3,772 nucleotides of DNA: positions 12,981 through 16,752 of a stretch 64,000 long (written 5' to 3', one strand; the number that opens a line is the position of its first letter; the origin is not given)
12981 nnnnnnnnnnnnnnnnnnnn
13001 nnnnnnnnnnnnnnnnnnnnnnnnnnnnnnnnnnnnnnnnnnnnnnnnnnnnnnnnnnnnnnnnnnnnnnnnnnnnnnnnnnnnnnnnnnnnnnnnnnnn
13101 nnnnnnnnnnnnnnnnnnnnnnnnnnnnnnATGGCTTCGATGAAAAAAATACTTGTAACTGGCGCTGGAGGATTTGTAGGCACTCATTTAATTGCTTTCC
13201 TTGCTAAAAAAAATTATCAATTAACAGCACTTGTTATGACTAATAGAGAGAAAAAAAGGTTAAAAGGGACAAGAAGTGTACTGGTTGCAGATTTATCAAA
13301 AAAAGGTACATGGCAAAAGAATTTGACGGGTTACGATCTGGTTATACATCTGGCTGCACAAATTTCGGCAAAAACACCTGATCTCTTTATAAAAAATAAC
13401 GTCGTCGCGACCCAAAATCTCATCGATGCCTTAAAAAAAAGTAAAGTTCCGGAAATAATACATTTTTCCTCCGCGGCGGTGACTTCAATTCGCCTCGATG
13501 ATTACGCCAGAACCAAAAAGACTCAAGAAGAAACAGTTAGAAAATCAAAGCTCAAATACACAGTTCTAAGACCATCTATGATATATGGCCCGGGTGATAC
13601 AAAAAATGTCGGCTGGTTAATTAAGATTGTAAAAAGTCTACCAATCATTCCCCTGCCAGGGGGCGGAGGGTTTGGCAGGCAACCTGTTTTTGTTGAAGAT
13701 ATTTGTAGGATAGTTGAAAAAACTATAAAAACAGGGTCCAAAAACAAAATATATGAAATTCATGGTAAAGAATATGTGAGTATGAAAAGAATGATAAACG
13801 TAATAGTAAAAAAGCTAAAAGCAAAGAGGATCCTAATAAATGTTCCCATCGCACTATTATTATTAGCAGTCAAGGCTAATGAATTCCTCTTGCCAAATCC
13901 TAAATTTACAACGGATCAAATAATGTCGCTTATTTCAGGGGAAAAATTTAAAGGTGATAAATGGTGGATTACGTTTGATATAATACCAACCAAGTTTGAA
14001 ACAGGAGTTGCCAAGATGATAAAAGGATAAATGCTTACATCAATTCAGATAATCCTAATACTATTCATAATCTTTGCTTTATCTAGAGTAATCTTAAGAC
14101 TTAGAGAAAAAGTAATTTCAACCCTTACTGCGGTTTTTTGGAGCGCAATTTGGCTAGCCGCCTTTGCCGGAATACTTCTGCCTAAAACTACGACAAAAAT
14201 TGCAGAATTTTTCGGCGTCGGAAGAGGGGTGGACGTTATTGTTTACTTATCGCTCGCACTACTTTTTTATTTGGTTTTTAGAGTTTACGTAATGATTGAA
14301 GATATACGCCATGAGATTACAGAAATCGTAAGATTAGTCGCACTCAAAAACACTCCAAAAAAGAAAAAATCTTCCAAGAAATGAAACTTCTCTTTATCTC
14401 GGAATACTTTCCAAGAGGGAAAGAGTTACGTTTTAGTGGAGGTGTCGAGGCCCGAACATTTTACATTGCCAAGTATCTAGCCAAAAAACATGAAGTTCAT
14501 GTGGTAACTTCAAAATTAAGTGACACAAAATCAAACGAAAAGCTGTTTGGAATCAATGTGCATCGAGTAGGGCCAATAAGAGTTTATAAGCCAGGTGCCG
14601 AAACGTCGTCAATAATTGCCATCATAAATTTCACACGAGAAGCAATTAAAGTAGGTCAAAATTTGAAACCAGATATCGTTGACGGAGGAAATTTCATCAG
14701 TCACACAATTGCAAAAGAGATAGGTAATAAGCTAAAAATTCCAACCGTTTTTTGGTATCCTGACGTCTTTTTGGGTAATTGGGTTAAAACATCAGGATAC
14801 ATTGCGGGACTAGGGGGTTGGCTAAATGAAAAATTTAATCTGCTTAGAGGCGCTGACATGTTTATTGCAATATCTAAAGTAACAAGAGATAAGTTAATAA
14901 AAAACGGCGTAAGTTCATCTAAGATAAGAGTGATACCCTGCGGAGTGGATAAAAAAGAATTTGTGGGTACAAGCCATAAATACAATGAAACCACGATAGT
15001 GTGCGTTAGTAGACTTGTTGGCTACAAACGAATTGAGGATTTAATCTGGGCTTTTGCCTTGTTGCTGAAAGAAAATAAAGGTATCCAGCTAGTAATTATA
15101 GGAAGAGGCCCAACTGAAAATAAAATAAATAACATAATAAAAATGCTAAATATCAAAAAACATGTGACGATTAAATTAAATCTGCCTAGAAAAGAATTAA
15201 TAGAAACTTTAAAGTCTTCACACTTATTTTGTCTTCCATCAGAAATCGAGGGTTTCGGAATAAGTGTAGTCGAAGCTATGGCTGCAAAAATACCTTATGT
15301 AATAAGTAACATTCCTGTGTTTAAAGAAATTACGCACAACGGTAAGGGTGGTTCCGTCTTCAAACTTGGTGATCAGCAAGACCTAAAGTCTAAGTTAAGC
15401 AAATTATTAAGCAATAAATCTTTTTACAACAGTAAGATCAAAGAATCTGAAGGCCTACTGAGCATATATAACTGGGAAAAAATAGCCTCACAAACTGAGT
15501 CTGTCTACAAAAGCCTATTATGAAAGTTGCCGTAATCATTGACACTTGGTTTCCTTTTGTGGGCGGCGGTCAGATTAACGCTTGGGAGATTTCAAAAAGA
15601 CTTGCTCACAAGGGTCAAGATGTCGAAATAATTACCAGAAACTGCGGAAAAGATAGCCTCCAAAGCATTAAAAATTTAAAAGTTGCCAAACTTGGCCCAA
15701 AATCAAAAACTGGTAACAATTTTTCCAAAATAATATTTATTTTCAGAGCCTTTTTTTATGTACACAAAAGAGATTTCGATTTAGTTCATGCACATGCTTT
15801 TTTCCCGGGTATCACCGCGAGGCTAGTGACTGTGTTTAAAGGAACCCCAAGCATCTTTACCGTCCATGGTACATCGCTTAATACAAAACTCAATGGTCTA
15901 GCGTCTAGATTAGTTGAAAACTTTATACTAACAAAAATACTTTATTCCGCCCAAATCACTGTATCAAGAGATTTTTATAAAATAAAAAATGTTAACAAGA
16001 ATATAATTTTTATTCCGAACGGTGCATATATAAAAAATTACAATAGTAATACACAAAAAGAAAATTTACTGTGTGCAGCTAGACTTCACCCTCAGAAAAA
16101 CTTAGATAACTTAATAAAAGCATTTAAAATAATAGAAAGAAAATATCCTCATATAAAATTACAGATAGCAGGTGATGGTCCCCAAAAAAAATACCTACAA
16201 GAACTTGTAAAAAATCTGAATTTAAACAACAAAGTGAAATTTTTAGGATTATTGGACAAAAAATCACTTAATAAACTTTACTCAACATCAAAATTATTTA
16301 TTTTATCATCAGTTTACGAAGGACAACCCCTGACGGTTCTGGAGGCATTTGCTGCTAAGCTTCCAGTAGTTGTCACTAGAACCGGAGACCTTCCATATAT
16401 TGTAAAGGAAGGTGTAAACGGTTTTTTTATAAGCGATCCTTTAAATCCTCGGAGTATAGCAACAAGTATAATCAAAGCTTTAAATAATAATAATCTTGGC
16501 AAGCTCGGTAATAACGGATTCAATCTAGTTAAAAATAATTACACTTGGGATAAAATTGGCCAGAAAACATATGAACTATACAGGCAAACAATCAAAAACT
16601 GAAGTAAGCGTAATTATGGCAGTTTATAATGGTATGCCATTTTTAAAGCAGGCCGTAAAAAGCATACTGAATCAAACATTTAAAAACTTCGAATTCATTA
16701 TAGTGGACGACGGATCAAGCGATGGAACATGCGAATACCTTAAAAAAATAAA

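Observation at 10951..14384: Arn-like module: PIG-V-like GT-C, a small 4-TM flippase-like protein, a DPM1/ArnC-like GT2, an SDR and a DUF2304-like protein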

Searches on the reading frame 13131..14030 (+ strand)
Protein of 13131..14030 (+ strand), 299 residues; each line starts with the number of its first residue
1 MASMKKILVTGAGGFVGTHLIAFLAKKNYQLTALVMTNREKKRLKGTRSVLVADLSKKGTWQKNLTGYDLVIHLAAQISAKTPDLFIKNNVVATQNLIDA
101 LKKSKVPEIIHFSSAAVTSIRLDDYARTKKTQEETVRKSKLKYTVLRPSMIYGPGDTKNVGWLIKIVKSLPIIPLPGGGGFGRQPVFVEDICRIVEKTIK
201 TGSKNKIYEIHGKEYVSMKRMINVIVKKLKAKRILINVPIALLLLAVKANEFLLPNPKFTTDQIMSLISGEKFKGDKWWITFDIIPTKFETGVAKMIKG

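Call 3: search_protein_families(library=pfam, proteins=[window:13131-14030:+], max_evalue=0.01)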
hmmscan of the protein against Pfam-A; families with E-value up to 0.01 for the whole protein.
window:13131-14030:+ (299 aa): 11 families
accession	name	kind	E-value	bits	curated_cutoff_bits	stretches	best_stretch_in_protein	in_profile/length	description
PF01370.27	Epimerase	-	1.9e-27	96.6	20.9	1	7-210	1-239/240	NAD dependent epimerase/dehydratase family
PF13460.12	NAD_binding_10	-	2.5e-18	67.1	27.2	1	11-155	1-150/184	NAD(P)H-binding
PF01073.25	3Beta_HSD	-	6.8e-18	65.1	22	2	8-117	1-119/280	3-beta hydroxysteroid dehydrogenase/isomerase family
PF07993.18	NAD_binding_4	-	1.2e-12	48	20.1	2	59-119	80-142/258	Male sterility protein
PF16363.11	GDP_Man_Dehyd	-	2.8e-12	47.2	27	1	8-116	1-131/332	GDP-mannose 4,6 dehydratase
PF04321.23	RmlD_sub_bind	-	3.9e-12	46.3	27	1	6-242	2-236/287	RmlD substrate binding domain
PF05368.20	NmrA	-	1.8e-10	41.4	27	1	5-241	3-246/298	NmrA-like family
PF02719.21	Polysacc_synt_2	-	2.7e-07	30.5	20.2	1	7-137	1-150/293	Polysaccharide biosynthesis protein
PF24100.1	DUF7381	-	0.004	18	27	0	194-231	6-43/121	Domain of unknown function (DUF7381)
PF00056.29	Ldh_1_N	-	0.0048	17.4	27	0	6-48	2-43/141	lactate/malate dehydrogenase, NAD binding domain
PF02706.20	Wzz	-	0.0071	17.1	25.5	0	4-46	16-55/91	Chain length determinant protein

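Call 4: search_protein_families(library=ncbifam, proteins=[window:13131-14030:+], max_evalue=0.01)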
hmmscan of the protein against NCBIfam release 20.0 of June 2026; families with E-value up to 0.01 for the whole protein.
window:13131-14030:+ (299 aa): 36 families (the best 25 are shown)
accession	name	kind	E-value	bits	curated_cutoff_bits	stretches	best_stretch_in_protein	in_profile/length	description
TIGR03466.1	HpnA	hypoth_equivalog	3.5e-19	68.9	367.65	1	6-132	2-131/327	hopanoid-associated sugar epimerase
NF042422.1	oxyalk_red_OleD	equivalog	2.1e-18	66.8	580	2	6-118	2-114/329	2-alkyl-3-oxoalkanoate reductase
NF042423.1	oxyalk_red_Shew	equivalog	8.5e-17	61.2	580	1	3-164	7-187/331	2-alkyl-3-oxoalkanoate reductase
TIGR01181.1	dTDP_gluc_dehyt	equivalog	2.9e-14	52.9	365.1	1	6-236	1-268/321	dTDP-glucose 4,6-dehydratase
TIGR04180.1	EDH_00030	hypoth_equivalog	1.4e-13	50.6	475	1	7-117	1-124/297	NAD-dependent 4,6-dehydratase LegB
TIGR01179.1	galE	equivalog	1.9e-12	46.7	262.3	1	6-118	1-125/332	UDP-glucose 4-epimerase GalE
TIGR02197.1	heptose_epim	equivalog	9.4e-12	44.7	274.6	1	7-125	1-125/316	ADP-glyceromanno-heptose 6-epimerase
NF050030.1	thlkprotThyD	equivalog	3.2e-11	42.9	400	1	6-116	2-123/305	thylakoid membrane protein ThyD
TIGR01777.1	yfcH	hypoth_equivalog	2.5e-10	40.4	207.35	1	7-126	1-122/292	TIGR01777 family oxidoreductase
NF041293.1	G6PDh_Azf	equivalog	8.4e-10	38.5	400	1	6-153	4-153/252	NAD-dependent glucose-6-phosphate dehydrogenase Azf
TIGR01746.1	Thioester-redct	subfamily_domain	3.7e-09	36.3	213.35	1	6-153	1-197/371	thioester reductase domain-containing protein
NF043036.1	ErythonDh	equivalog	4.2e-09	36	325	1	6-124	2-135/321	D-erythronate dehydrogenase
NF052578.1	StrlDmthSdmBMthl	equivalog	4.7e-09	36.4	600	1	7-120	3-119/328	sterol demethylase protein SdmB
TIGR01214.1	rmlD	equivalog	2.5e-08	33.4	224.05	1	6-256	1-250/285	dTDP-4-dehydrorhamnose reductase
NF004520.0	PRK05865.1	equivalog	3.3e-08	31.9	1509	1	6-200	2-172/854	sugar epimerase family protein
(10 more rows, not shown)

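Call 20: search_solved_structures(query=window:13131-14030:+, max_evalue=0.001)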
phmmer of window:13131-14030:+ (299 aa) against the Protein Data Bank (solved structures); distinct sequences matched with E-value up to 0.001: 57.
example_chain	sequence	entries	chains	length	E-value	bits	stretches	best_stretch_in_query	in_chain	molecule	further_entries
3wj7_A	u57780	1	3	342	3.3e-11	46.5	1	7-129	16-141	Putative oxidoreductase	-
9g83_P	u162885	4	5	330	6.3e-11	45.6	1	66-289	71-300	NAD-dependent epimerase/dehydratase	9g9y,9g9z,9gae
7b0n_P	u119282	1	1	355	2.7e-10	43.6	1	9-291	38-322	Epimerase domain-containing protein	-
6gcs_E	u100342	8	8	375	3.2e-10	43.3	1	9-291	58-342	NUEM SUBUNIT | Subunit NUEM of NADH:Ubiquinone Oxidoreductase (Complex I) | NADH-ubiquinone oxidoreductase 40 kDa subunit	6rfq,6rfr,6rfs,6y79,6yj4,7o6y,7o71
7ar7_P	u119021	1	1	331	4.1e-10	42.9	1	9-274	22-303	NADH dehydrogenase [ubiquinone] 1 alpha subcomplex subunit 9, mitochondrial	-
3ehe_A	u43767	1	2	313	7.1e-10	42.2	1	5-117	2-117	UDP-glucose 4-epimerase (GalE-1)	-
7a23_T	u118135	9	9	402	8e-10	42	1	9-274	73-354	39kDa | NADH dehydrogenase [ubiquinone] 1 alpha subcomplex subunit 9, mitochondrial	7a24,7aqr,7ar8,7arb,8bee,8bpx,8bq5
6zl6_A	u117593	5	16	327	1.4e-09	41.2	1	6-232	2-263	Epimerase domain-containing protein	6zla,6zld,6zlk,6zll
6zlj_A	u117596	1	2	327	2.8e-09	40.2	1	6-232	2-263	Epimerase domain-containing protein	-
6wjb_A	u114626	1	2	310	6.9e-09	38.9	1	3-118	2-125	NAD-dependent epimerase/dehydratase family protein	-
6wj9_A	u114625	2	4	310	1.8e-08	37.6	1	3-118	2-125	NAD-dependent epimerase/dehydratase family protein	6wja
2hun_A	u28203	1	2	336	2.3e-08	37.2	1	4-279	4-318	336aa long hypothetical dTDP-glucose 4,6-dehydratase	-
8rdg_A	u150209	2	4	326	7.2e-08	35.6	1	6-117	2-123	SDR family NAD(P)-dependent oxidoreductase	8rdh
8rdi_A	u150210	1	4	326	7.4e-08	35.5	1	6-117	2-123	SDR family NAD(P)-dependent oxidoreductase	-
8du1_A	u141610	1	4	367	1.2e-07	34.9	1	4-102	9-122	dTDP-glucose 4,6-dehydratase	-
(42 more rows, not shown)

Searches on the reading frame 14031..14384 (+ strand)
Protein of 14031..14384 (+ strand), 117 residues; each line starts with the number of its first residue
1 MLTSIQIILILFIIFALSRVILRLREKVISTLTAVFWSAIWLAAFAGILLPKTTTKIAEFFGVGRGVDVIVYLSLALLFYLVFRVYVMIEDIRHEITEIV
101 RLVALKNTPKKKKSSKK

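Call 3: search_protein_families(library=pfam, proteins=[window:14031-14384:+], max_evalue=0.01)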
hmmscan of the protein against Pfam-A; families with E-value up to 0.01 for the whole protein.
window:14031-14384:+ (117 aa): 2 families
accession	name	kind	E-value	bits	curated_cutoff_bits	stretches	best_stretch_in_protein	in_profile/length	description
PF10066.14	DUF2304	-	1.8e-22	80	25.5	1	5-107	2-104/106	Uncharacterized conserved protein (DUF2304)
PF13440.11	Polysacc_synt_3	-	0.0069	16.1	23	1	7-85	22-100/293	Polysaccharide biosynthesis protein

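Call 4: search_protein_families(library=ncbifam, proteins=[window:14031-14384:+], max_evalue=0.01)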
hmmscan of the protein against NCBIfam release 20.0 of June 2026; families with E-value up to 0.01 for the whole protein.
window:14031-14384:+ (117 aa): 0 families

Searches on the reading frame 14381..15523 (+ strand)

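Call 3: search_protein_families(library=pfam, proteins=[window:14381-15523:+], max_evalue=0.01)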
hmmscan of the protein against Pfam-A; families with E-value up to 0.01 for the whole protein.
window:14381-15523:+ (380 aa): 5 families
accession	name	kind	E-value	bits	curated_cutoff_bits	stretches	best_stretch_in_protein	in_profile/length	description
PF00534.26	Glycos_transf_1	-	2.5e-38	131.8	26.4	1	197-352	9-165/172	Glycosyl transferases group 1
PF13692.12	Glyco_trans_1_4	-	8.8e-27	94.5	27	1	204-345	2-142/142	Glycosyl transferases group 1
PF13439.12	Glyco_transf_4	-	6.6e-22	78.8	28.5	1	20-191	2-168/170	Glycosyltransferase Family 4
PF20706.3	GT4-conflict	-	4.3e-10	39.6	26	1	152-310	141-312/385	Family 4 Glycosyltransferase in conflict systems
PF13579.12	Glyco_trans_4_4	-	2.5e-09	38.1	29.7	1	20-188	1-158/158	Glycosyl transferase 4-like domain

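Call 4: search_protein_families(library=ncbifam, proteins=[window:14381-15523:+], max_evalue=0.01)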
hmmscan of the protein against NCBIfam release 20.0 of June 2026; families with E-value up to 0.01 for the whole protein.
window:14381-15523:+ (380 aa): 39 families (the best 25 are shown)
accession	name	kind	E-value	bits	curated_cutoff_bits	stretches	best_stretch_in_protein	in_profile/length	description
TIGR03999.1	thiol_BshA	equivalog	6.4e-27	94.4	273.7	1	158-379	145-373/375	N-acetyl-alpha-D-glucosaminyl L-malate synthase BshA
NF041876.1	EPS_EpsE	equivalog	5.5e-22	78.5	400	1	177-347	183-363/389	exopolysaccharide biosynthesis GT4 family glycosyltransferase EpsE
NF041010.1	glycosy_Agl16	equivalog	7.3e-22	77.7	575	1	153-379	129-351/352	glycosylation protein Agl16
NF007396.0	PRK09922.1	equivalog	1.2e-21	77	385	1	155-355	133-337/361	lipopolysaccharide 1,6-galactosyltransferase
TIGR03088.1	stp2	hypoth_equivalog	3.7e-21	75.6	409.05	1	160-380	139-374/374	TIGR03088 family PEP-CTERM/XrtA system glycosyltransferase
NF038295.1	EPS_HpsP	equivalog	7.9e-21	74.5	550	1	174-379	171-387/388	hormogonium polysaccharide biosynthesis glycosyltransferase HpsP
TIGR04063.1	stp3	hypoth_equivalog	7.9e-21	74.4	442.05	1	38-379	33-395/397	TIGR04063 family PEP-CTERM/XrtA system glycosyltransferase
NF049988.1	MGlcDAGSynMgs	equivalog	2.6e-18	66.6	400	1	35-379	31-387/398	alpha-monoglucosyldiacylglycerol synthase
TIGR02149.1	glgA_Coryne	subfamily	4.9e-17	62.1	302.4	1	144-379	133-390/391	glycogen synthase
TIGR04157.1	glyco_rSAM_CFB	subfamily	7.3e-15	54.9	400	1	153-351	165-380/406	TIGR04157 family glycosyltransferase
NF047880.1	glyco_SdgA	exception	8.5e-15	54.3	800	1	182-350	293-461/488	serine-aspartate repeat adhesin O-glycosyltransferase SdgA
TIGR04047.1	MSMEG_0565_glyc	hypoth_equivalog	1.1e-14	54.3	259.85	1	169-377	150-372/373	MSMEG_0565 family glycosyltransferase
TIGR03449.1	mycothiol_MshA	equivalog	1.2e-14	54.1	462.5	1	154-378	161-402/406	D-inositol-3-phosphate glycosyltransferase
NF038255.1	exopoly_VpsD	equivalog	1.4e-14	53.7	300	1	157-379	156-379/381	VpsD family glycosyltransferase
TIGR04005.1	wcaL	equivalog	2.8e-14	52.8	537.6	1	150-341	167-366/406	colanic acid biosynthesis glycosyltransferase WcaL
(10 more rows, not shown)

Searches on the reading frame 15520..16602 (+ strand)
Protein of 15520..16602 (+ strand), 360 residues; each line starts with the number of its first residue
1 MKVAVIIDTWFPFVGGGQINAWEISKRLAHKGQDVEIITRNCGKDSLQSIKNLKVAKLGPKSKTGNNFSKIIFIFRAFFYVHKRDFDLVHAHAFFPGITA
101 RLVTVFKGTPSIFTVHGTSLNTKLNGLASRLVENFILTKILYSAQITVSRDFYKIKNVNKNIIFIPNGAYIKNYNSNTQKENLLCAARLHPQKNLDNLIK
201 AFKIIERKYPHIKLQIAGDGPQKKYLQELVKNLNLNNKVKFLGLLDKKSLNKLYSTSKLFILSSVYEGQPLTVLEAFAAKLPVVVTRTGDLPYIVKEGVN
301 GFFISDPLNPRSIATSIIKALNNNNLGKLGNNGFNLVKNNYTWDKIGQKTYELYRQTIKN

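Call 3: search_protein_families(library=pfam, proteins=[window:15520-16602:+], max_evalue=0.01)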
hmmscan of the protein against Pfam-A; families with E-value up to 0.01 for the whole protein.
window:15520-16602:+ (360 aa): 7 families
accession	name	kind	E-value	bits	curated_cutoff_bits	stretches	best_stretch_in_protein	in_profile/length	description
PF00534.26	Glycos_transf_1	-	1.6e-41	142.2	26.4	1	171-326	6-161/172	Glycosyl transferases group 1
PF13692.12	Glyco_trans_1_4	-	1.8e-33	116.2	27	1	182-323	3-142/142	Glycosyl transferases group 1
PF13439.12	Glyco_transf_4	-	4e-14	53.4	28.5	1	14-149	1-141/170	Glycosyltransferase Family 4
PF13579.12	Glyco_trans_4_4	-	6.1e-10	40.1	29.7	1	15-149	1-135/158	Glycosyl transferase 4-like domain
PF20706.3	GT4-conflict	-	7.4e-07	28.9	26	1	177-287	194-312/385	Family 4 Glycosyltransferase in conflict systems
PF13477.12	Glyco_trans_4_2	-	7.5e-07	29.8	23.4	1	23-125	15-115/139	Glycosyl transferase 4-like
PF13524.12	Glyco_trans_1_2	-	0.00015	22.1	25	1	205-346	9-138/144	Glycosyl transferase-like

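Call 4: search_protein_families(library=ncbifam, proteins=[window:15520-16602:+], max_evalue=0.01)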
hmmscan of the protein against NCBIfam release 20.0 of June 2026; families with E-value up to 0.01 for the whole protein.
window:15520-16602:+ (360 aa): 43 families (the best 25 are shown)
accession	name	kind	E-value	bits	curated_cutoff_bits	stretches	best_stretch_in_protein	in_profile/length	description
TIGR03999.1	thiol_BshA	equivalog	4.7e-32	111.4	273.7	1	9-358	6-374/375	N-acetyl-alpha-D-glucosaminyl L-malate synthase BshA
NF041010.1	glycosy_Agl16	equivalog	6.1e-28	97.7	575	1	1-356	1-350/352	glycosylation protein Agl16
TIGR03088.1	stp2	hypoth_equivalog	8e-28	97.5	409.05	1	154-357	164-373/374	TIGR03088 family PEP-CTERM/XrtA system glycosyltransferase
TIGR02149.1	glgA_Coryne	subfamily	7.7e-27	94.4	302.4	2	166-357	190-390/391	glycogen synthase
NF041876.1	EPS_EpsE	equivalog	4.1e-26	92.1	400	1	177-342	211-381/389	exopolysaccharide biosynthesis GT4 family glycosyltransferase EpsE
NF049988.1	MGlcDAGSynMgs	equivalog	8.3e-26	91.3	400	1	184-359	217-389/398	alpha-monoglucosyldiacylglycerol synthase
NF038295.1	EPS_HpsP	equivalog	2e-25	89.6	550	1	168-357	195-387/388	hormogonium polysaccharide biosynthesis glycosyltransferase HpsP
NF038229.1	Glyco4_Geo_Pelo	equivalog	2.6e-23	82.6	400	1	87-358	57-337/338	GPMC system family 4 glycosyltransferase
NF012028.0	PRK15484.1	subfamily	1.7e-21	76.8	618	1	150-352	151-373/380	lipopolysaccharide N-acetylglucosaminyltransferase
TIGR04157.1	glyco_rSAM_CFB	subfamily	2.8e-21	76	400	1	172-354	219-406/406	TIGR04157 family glycosyltransferase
NF047880.1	glyco_SdgA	exception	5.1e-21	74.8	800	1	110-349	240-482/488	serine-aspartate repeat adhesin O-glycosyltransferase SdgA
TIGR04047.1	MSMEG_0565_glyc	hypoth_equivalog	1.4e-20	73.7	259.85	1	16-355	13-372/373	MSMEG_0565 family glycosyltransferase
NF047684.1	TeichurnBiosyTuaC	equivalog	1.2e-19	70.5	550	1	84-358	107-390/391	teichuronic acid biosynthesis protein TuaC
TIGR03449.1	mycothiol_MshA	equivalog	7.2e-19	68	462.5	1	183-359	223-405/406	D-inositol-3-phosphate glycosyltransferase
TIGR02918.1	TIGR02918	equivalog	2e-18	66.4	574.6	1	145-350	282-493/500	accessory Sec system glycosyltransferase GtfA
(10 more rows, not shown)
